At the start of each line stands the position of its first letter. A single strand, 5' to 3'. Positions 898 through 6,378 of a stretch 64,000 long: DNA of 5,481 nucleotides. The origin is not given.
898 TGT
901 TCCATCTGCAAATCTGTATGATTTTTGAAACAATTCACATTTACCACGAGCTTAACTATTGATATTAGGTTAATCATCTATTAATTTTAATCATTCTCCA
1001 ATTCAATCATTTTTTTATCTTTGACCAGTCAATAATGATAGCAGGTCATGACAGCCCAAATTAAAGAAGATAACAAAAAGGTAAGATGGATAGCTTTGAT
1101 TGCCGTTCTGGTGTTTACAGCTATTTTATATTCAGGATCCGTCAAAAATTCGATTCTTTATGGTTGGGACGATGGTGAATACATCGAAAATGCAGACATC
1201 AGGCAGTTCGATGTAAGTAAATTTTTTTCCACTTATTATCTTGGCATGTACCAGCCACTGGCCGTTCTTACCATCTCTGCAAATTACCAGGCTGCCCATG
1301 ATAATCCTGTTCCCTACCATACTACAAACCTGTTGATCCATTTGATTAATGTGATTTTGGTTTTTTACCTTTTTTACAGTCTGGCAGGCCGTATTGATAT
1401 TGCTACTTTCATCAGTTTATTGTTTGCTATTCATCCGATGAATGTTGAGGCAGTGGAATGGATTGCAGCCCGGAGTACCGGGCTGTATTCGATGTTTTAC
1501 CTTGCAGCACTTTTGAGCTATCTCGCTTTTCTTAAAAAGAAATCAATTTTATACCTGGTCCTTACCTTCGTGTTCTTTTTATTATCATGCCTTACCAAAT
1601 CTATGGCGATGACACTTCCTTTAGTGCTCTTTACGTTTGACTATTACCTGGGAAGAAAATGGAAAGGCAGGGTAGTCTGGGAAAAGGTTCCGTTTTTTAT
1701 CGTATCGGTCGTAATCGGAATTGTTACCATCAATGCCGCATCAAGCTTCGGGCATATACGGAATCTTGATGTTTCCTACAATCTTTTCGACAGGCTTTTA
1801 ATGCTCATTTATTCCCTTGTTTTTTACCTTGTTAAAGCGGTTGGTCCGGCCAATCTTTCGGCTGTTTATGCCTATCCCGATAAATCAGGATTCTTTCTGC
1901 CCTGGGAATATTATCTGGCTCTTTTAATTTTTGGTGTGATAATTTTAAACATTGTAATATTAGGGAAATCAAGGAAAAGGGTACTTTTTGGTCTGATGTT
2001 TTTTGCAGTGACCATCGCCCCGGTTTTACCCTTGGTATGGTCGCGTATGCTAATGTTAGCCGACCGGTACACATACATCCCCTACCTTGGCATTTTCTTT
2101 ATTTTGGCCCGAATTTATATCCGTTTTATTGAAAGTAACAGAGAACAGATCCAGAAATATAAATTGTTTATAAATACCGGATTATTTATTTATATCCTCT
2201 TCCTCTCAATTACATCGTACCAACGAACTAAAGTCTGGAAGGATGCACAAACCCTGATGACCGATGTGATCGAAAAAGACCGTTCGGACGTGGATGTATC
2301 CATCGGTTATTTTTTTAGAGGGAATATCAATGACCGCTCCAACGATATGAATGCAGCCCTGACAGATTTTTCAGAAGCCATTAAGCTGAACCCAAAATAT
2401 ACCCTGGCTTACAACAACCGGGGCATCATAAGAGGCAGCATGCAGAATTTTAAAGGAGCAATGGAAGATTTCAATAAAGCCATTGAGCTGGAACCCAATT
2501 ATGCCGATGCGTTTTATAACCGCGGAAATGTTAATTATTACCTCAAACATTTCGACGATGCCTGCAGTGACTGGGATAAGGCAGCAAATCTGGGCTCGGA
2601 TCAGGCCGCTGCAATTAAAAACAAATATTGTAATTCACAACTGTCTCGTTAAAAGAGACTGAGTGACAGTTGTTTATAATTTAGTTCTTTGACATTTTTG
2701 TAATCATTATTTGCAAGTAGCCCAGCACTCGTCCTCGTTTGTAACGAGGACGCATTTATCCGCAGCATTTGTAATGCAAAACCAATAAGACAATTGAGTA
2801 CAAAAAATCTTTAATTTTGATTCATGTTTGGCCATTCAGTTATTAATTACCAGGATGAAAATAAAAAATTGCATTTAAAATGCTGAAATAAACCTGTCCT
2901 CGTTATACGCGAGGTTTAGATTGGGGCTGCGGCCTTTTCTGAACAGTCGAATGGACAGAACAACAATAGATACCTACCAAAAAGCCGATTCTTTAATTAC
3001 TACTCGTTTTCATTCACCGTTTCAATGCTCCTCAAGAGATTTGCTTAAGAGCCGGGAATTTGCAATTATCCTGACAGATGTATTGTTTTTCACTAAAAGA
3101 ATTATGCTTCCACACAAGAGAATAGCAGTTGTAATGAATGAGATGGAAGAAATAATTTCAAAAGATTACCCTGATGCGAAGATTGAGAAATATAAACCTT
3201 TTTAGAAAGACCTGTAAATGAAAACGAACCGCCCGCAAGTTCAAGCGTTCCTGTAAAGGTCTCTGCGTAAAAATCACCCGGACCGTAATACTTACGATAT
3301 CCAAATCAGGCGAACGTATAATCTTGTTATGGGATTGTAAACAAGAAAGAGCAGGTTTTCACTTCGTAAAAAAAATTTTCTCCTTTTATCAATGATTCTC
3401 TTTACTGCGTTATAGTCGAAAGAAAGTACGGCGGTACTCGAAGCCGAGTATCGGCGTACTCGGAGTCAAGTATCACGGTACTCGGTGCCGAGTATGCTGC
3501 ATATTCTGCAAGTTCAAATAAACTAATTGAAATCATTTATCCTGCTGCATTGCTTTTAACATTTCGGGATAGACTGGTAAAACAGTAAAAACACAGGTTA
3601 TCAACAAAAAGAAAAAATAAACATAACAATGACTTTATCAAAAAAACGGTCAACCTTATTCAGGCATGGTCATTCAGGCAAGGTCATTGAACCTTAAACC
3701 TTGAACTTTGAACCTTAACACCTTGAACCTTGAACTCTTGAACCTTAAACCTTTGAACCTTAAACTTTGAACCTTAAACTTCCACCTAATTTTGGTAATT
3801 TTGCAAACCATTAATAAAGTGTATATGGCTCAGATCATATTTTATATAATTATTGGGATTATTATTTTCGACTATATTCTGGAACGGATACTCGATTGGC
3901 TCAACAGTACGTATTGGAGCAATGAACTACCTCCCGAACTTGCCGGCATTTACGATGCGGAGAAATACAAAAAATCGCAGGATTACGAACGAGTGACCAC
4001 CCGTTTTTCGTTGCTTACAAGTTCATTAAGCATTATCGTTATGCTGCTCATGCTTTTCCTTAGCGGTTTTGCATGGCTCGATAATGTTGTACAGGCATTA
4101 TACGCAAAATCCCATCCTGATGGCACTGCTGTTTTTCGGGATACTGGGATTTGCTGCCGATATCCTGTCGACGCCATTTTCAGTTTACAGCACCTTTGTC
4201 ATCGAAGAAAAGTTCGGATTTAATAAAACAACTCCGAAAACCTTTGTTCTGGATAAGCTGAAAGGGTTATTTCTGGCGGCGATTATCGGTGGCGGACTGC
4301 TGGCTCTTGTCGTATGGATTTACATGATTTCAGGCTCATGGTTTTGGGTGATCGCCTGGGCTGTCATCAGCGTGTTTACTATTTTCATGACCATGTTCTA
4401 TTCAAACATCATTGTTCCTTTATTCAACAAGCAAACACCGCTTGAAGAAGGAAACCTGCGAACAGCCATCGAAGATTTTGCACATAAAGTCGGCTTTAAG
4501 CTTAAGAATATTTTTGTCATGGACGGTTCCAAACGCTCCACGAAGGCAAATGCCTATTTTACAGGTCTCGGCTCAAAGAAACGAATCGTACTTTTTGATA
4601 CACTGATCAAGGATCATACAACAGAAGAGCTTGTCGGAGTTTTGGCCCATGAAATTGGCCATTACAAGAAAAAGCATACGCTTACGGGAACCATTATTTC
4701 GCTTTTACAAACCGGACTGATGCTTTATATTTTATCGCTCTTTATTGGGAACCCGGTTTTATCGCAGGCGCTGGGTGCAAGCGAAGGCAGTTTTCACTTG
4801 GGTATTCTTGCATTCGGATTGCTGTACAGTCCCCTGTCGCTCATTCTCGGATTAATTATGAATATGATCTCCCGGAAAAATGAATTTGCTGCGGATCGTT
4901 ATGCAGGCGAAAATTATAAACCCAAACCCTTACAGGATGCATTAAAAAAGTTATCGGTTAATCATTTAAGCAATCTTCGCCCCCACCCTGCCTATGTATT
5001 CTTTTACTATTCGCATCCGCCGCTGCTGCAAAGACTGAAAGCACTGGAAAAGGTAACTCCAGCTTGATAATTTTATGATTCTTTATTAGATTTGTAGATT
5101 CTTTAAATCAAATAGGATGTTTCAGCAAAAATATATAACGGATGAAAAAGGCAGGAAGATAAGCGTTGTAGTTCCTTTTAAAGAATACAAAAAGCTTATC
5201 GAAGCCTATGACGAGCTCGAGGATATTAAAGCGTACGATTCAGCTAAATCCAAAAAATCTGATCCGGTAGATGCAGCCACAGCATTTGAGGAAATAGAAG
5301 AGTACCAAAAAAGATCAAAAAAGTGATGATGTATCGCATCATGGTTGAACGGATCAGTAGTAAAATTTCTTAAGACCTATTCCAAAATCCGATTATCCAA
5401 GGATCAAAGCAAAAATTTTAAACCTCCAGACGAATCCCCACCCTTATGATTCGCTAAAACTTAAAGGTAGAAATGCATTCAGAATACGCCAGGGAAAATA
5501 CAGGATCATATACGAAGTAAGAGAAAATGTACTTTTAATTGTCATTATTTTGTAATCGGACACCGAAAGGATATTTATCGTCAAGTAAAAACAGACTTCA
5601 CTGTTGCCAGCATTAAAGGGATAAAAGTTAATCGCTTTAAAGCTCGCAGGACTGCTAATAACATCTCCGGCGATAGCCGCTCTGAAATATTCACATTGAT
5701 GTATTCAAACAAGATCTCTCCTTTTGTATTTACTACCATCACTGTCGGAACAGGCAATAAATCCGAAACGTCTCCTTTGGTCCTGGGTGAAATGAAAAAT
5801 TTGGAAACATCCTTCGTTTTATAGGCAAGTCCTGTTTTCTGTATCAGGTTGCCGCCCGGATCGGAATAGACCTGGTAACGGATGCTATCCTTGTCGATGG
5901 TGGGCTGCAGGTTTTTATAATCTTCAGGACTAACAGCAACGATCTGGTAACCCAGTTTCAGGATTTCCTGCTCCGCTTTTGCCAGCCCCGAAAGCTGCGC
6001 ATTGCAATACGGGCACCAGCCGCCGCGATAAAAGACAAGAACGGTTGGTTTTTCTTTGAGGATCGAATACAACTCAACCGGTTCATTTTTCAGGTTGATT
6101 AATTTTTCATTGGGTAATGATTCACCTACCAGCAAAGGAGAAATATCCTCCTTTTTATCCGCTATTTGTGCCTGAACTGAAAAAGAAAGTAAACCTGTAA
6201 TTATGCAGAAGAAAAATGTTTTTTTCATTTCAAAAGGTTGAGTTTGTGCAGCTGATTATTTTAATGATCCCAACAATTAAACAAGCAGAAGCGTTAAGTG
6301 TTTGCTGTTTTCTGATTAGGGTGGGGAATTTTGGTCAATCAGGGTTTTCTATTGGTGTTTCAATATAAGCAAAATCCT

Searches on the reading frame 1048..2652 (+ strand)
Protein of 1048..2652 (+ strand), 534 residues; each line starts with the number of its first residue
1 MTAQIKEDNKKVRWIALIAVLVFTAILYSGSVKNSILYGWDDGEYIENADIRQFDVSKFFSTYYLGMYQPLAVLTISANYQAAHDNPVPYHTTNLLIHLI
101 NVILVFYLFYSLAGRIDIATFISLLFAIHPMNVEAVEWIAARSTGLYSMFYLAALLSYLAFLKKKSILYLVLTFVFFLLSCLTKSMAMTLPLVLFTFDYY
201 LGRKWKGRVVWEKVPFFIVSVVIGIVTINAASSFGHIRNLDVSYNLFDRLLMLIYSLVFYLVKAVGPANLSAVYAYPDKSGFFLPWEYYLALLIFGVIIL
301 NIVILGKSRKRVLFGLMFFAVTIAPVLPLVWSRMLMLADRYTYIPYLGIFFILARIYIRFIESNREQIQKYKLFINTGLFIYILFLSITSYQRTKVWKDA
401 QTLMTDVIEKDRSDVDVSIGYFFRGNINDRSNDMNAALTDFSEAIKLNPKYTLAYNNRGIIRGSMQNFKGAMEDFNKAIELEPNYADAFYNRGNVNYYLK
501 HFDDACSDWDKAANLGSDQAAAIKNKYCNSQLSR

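Call 13: search_protein_families(library=ncbifam, proteins=[window:1048-2652:+], max_evalue=0.01)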
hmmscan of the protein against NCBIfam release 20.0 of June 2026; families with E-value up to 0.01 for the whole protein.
window:1048-2652:+ (534 aa): 13 families
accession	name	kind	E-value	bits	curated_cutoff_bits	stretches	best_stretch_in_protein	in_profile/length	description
TIGR00990.1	3a0801s09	subfamily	5.5e-16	58.3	757.25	1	394-519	307-432/615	mitochondrial import receptor subunit TOM70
NF008391.2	PRK11189.1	equivalog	1.3e-14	54.4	250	1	421-510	68-157/297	lipoprotein NlpI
NF040959.1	MamA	equivalog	4.5e-10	39.3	200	1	398-521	54-174/204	magnetosome protein MamA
TIGR02917.1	PEP_TPR_lipo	equivalog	2.8e-08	32.1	312.2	1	430-511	171-252/899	XrtA/PEP-CTERM system TPR-repeat protein PrsT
NF033762.1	social_mot_Tgl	equivalog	5.3e-08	32.5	225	1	430-514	43-128/252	social motility TPR repeat lipoprotein Tgl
TIGR02521.1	type_IV_pilW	equivalog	2.9e-07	30.3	154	1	431-514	44-127/234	type IV pilus biogenesis/stability protein PilW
NF047371.1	FlcA_CTERM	equivalog_domain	3.5e-06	25.8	300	1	425-513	406-500/646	periplasmic flagellar collar protein FlcA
NF047507.1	TPR_BatC_Lepto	exception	4.9e-06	26.2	175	1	390-457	68-135/214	TPR repeat-containing protein BatC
NF047558.1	TPR_END_plus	domain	0.0004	20.3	32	0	454-490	1-37/56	TPR end-of-group domain-containing protein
TIGR04510.1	mod_pep_cyc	subfamily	0.00081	18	400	1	424-527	404-508/814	putative peptide modification system cyclase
NF033758.1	gliding_GltE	equivalog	0.0034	16.4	225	1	424-526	228-330/411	adventurous gliding motility TPR repeat lipoprotein GltE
NF033920.0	C39_PA2778_fam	equivalog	0.0035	16.8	150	1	394-514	133-252/255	PA2778 family cysteine peptidase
NF002725.1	PRK02603.1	equivalog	0.0093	16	143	0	429-522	46-141/173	photosystem I assembly protein Ycf3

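Call 88: search_protein_families(library=pfam, proteins=[window:1048-2652:+], max_evalue=0.001)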
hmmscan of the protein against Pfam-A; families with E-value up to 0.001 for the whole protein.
window:1048-2652:+ (534 aa): 7 families
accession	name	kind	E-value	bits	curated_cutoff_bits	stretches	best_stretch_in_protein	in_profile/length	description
PF00515.34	TPR_1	-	1.9e-18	65.9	27.8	2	454-485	3-34/34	Tetratricopeptide repeat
PF07719.23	TPR_2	-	5.8e-17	60.8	27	1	454-485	3-34/34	Tetratricopeptide repeat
PF13414.12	TPR_11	-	1.9e-15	56.7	26.8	2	466-497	8-39/42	TPR repeat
PF13181.12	TPR_8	-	2.5e-10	40.1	25.7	0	454-485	3-34/34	Tetratricopeptide repeat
PF13431.12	TPR_17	-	4.7e-08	33.1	24.4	1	475-505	2-32/34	Tetratricopeptide repeat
PF13371.12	TPR_9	-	9e-05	22.9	35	1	430-488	7-65/73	Tetratricopeptide repeat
PF13432.12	TPR_16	-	0.00078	20.3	32.7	0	462-513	7-57/65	Tetratricopeptide repeat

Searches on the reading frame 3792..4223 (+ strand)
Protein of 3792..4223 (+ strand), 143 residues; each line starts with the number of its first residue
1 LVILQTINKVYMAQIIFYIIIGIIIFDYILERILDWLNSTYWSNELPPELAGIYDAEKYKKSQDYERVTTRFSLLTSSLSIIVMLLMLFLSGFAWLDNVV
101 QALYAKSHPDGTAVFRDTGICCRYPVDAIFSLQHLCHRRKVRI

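Call 88: search_protein_families(library=pfam, proteins=[window:3792-4223:+], max_evalue=0.001)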
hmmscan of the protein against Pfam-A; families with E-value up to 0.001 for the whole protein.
window:3792-4223:+ (143 aa): 1 family
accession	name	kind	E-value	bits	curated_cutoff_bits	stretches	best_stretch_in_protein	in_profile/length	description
PF16491.10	Peptidase_M48_N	-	1.8e-13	51.1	27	1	43-103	8-68/179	CAAX prenyl protease N-terminal, five membrane helices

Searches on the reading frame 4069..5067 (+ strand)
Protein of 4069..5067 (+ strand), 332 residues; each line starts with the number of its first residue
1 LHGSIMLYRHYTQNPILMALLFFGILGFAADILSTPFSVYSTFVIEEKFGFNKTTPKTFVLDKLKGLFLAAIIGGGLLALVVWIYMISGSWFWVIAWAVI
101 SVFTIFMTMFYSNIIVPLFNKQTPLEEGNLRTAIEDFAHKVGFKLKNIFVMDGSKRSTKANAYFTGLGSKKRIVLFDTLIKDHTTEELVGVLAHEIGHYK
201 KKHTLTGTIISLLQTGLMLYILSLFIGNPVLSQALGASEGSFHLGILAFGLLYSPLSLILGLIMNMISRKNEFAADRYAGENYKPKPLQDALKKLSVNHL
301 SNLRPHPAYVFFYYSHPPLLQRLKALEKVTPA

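Call 13: search_protein_families(library=ncbifam, proteins=[window:4069-5067:+], max_evalue=0.01)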
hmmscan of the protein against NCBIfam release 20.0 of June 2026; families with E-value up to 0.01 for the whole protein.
window:4069-5067:+ (332 aa): 9 families
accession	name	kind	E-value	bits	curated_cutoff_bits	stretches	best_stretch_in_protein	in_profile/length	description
NF002826.0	PRK03001.1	equivalog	2.3e-15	56.5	369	1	65-296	6-227/285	zinc metalloprotease HtpX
NF002363.0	PRK01345.1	equivalog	1.5e-14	53.9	422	1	77-296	13-227/318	zinc metalloprotease HtpX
NF002669.0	PRK02391.1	equivalog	1.8e-14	53.6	341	1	78-296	22-240/298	zinc metalloprotease HtpX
NF003965.0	PRK05457.1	equivalog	9.5e-14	51.4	245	1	109-328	58-283/285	protease HtpX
NF003425.0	PRK04897.1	equivalog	4.4e-13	49.1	355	1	79-325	29-280/298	zinc metalloprotease HtpX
NF002775.0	PRK02870.1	equivalog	3.2e-09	36.5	285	1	120-302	107-285/338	zinc metalloprotease HtpX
NF002839.0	PRK03072.1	equivalog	1.2e-08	34.5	412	1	75-297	17-234/291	zinc metalloprotease HtpX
NF002322.0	PRK01265.1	equivalog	3.9e-07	29.8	275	1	75-296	23-248/325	zinc metalloprotease HtpX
NF000326.1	blaR1_generic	equivalog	0.0069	14.8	400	1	94-214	107-222/585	BlaR1 family beta-lactam sensor/signal transducer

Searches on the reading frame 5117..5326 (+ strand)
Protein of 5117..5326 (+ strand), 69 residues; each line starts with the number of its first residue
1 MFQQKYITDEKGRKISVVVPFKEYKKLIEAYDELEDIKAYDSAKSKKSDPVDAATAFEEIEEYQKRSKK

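Call 88: search_protein_families(library=pfam, proteins=[window:5117-5326:+], max_evalue=0.001)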
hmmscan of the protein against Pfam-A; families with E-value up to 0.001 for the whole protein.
window:5117-5326:+ (69 aa): 1 family
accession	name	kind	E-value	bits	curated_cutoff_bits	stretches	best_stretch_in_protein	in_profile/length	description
PF18506.7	RelB-like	-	2.7e-08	33.9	27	1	2-30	2-30/62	RelB Antitoxin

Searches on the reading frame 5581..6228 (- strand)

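Call 13: search_protein_families(library=ncbifam, proteins=[window:5581-6228:-], max_evalue=0.01)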
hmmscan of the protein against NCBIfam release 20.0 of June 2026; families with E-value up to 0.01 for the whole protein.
window:5581-6228:- (215 aa): 6 families
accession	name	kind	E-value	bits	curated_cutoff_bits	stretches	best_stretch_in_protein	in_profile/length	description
NF040769.1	SelL_rel_redox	subfamily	7.3e-13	48.5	120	1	43-193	8-172/173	SelL-related redox protein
NF006960.0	PRK09437.1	equivalog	5.7e-09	36.1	140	1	30-134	2-105/156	thioredoxin-dependent thiol peroxidase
NF002854.0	PRK03147.1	subfamily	3.6e-07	30.3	170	1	5-131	12-134/176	thiol-disulfide oxidoreductase ResA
TIGR00385.1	dsbE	subfamily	1.9e-05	24.3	123.15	1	6-103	7-102/173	DsbE family thiol:disulfide interchange protein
NF040737.1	peroxi_PrxU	equivalog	0.00057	19.6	270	1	30-133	34-146/233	thioredoxin-dependent peroxiredoxin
NF010625.0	PRK14018.1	equivalog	0.0041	15.7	522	1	48-106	46-102/521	bifunctional peptide-methionine (S)-S-oxide reductase MsrA/peptide-methionine (R)-S-oxide reductase MsrB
